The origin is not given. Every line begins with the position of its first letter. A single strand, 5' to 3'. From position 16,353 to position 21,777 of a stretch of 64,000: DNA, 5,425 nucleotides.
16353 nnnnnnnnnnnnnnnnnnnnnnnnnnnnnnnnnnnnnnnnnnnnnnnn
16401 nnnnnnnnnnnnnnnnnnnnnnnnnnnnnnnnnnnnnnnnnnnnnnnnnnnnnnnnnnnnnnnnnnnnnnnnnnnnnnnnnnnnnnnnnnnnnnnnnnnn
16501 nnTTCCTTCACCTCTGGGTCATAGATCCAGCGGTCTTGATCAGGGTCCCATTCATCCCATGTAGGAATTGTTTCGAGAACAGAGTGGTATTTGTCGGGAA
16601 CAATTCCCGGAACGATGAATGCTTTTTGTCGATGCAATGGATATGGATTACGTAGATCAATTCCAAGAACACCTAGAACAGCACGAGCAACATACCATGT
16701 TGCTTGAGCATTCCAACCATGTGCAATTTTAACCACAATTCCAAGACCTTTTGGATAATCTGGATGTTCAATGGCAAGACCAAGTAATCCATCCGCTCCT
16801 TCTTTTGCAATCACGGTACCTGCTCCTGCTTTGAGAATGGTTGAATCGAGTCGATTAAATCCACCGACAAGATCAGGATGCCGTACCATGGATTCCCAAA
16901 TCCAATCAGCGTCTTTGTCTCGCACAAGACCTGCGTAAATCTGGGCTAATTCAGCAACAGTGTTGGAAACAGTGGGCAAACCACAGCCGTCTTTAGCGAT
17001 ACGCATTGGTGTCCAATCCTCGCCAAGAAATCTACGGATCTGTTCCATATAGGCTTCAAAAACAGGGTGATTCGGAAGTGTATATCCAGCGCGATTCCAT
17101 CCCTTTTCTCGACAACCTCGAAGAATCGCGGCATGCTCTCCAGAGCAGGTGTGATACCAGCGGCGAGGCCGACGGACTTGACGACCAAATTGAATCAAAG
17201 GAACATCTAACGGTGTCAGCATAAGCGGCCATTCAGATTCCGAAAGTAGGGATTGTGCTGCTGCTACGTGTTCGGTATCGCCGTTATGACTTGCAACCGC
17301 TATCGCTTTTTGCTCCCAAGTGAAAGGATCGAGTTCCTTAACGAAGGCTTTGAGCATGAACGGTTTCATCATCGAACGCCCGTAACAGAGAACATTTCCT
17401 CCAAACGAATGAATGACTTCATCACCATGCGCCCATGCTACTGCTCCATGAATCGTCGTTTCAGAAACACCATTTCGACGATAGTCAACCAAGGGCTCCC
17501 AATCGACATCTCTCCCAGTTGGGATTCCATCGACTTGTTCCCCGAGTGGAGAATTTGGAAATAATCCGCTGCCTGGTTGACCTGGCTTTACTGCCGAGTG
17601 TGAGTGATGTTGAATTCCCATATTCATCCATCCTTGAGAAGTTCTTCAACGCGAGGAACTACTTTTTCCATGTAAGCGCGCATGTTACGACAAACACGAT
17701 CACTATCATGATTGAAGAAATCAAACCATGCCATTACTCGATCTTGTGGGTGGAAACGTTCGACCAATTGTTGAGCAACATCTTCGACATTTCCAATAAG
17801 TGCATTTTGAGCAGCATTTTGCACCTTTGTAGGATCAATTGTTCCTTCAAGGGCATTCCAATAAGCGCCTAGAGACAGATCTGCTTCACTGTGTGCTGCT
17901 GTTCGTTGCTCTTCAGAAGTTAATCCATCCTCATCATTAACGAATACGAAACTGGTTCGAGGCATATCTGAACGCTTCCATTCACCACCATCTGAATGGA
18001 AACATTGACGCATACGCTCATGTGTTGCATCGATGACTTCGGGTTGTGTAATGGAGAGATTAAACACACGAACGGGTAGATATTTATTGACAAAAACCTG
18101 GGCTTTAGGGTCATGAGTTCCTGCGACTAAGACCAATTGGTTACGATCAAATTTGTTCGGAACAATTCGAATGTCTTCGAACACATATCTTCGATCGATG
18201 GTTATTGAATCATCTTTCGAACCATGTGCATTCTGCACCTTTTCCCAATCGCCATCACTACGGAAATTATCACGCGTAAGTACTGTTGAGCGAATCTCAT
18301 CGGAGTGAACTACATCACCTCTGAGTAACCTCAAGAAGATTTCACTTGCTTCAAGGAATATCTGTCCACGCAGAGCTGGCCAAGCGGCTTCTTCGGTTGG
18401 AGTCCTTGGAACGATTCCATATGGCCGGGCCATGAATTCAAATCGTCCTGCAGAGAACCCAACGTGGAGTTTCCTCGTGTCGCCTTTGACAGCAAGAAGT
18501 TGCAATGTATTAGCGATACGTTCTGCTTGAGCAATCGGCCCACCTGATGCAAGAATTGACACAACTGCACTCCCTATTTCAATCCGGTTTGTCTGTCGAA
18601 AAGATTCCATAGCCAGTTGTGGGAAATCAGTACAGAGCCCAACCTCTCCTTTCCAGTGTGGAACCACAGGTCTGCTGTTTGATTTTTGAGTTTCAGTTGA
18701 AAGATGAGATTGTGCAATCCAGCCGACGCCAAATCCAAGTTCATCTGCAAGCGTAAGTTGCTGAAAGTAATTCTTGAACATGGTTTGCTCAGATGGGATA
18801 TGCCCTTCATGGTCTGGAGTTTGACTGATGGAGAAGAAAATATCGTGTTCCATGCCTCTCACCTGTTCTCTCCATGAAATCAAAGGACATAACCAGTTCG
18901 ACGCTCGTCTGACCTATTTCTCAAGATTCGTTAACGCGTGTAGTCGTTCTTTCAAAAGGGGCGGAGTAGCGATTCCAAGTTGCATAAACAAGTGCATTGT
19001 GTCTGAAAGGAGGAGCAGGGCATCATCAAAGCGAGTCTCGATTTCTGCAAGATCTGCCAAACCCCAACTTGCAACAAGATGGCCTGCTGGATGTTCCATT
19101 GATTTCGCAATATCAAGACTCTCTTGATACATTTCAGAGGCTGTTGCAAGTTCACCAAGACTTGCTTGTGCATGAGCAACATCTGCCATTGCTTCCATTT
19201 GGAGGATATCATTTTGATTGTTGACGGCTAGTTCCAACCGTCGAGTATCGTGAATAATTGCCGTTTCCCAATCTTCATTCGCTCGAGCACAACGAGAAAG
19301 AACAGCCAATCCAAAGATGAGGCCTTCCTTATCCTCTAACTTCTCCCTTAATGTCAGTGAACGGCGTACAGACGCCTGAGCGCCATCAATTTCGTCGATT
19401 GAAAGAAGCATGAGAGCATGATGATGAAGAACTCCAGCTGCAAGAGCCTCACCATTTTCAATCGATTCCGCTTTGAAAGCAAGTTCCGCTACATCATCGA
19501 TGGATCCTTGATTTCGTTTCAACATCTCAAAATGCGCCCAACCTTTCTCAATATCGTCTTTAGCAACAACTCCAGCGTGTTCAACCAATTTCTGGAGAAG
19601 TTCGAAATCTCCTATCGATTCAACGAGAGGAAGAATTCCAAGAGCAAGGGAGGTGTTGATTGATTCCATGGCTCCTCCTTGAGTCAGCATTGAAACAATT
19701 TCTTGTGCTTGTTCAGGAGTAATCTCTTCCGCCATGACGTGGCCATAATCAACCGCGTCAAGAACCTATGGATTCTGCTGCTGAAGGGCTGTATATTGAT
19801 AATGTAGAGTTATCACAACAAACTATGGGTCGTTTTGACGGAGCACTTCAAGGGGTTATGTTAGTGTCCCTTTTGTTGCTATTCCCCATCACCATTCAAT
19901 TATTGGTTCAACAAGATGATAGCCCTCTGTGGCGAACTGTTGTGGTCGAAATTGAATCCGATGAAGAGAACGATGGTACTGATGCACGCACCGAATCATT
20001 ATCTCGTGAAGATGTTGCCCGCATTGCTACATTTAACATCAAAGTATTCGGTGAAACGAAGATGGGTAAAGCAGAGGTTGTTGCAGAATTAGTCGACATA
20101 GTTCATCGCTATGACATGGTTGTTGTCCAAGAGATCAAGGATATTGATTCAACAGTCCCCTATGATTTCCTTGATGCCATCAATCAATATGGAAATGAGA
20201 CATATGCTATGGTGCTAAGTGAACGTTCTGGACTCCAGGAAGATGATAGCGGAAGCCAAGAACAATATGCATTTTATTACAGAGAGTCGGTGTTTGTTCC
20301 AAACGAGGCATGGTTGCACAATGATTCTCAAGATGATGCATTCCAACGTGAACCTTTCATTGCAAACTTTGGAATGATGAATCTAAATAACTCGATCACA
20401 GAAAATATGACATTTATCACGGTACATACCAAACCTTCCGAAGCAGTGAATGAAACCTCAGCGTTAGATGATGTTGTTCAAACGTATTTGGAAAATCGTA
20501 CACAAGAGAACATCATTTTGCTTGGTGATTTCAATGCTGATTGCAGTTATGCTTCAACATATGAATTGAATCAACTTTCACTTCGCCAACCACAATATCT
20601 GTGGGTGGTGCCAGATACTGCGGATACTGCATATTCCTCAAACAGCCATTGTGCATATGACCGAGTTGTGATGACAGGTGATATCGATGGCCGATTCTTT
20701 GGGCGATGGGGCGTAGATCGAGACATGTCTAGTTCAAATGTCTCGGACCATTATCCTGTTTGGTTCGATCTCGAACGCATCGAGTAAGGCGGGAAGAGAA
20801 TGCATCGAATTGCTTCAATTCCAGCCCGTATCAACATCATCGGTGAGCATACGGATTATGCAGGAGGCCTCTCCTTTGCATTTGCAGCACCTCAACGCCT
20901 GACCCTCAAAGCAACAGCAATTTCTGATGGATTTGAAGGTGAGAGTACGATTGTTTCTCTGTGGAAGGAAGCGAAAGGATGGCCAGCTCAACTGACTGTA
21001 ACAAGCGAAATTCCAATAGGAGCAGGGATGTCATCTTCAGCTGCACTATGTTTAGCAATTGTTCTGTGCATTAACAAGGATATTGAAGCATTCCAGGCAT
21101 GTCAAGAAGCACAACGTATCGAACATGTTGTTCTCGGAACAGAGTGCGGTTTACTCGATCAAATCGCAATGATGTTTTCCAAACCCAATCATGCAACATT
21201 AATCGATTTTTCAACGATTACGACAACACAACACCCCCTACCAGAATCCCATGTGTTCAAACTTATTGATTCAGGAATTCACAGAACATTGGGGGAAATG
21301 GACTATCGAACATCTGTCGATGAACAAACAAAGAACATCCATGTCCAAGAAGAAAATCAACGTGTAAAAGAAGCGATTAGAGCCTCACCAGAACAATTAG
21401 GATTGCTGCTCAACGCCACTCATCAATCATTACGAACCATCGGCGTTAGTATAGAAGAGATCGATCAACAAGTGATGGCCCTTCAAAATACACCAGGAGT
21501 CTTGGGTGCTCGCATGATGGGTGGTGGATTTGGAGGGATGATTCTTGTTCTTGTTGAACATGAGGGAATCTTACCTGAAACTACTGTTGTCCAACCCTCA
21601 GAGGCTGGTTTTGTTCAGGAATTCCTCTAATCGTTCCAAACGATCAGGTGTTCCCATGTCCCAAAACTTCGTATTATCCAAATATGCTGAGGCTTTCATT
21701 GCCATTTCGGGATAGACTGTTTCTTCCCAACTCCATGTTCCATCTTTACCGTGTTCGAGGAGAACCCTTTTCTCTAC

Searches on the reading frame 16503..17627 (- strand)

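Call 38: search_protein_families(library=pfam, proteins=[window:16503-17627:-], max_evalue=0.001)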
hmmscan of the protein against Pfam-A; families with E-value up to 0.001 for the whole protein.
window:16503-17627:- (375 aa): 1 family
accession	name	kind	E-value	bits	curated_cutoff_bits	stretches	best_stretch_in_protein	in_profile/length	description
PF06089.17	Asparaginase_II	-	4.5e-49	167.6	25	1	47-326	1-295/322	L-asparaginase II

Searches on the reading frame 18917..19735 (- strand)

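Call 38: search_protein_families(library=pfam, proteins=[window:18917-19735:-], max_evalue=0.001)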
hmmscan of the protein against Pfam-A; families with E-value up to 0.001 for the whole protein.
window:18917-19735:- (273 aa): 2 families
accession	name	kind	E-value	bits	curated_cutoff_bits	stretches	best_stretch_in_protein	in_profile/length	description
PF13424.12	TPR_12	-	1.5e-06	28.8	30.1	0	100-169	3-74/77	Tetratricopeptide repeat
PF13176.12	TPR_7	-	0.0002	21.7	27.9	0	144-175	3-34/36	Tetratricopeptide repeat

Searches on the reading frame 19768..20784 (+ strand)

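Call 38: search_protein_families(library=pfam, proteins=[window:19768-20784:+], max_evalue=0.001)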
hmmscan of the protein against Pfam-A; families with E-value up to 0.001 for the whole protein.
window:19768-20784:+ (339 aa): 2 families
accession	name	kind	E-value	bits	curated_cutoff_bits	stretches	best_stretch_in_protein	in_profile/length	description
PF03372.29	Exo_endo_phos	-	6.6e-15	55.9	24.5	1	87-328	1-225/225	Endonuclease/Exonuclease/phosphatase family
PF14529.12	Exo_endo_phos_2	-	0.00023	21.5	27.4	1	215-331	2-116/117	Endonuclease-reverse transcriptase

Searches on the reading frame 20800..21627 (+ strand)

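Call 38: search_protein_families(library=pfam, proteins=[window:20800-21627:+], max_evalue=0.001)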
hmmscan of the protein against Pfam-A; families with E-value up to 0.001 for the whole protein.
window:20800-21627:+ (276 aa): 3 families
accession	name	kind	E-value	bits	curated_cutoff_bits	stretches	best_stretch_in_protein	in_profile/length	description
PF00288.32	GHMP_kinases_N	-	9.1e-13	48.7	22.3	1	60-127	15-86/87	GHMP kinases N terminal domain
PF10509.15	GalKase_gal_bdg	-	9.1e-10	38.4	23.1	1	4-35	13-44/49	Galactokinase galactose-binding signature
PF08544.19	GHMP_kinases_C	-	1e-06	29.5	21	1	193-255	6-69/85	GHMP kinases C terminal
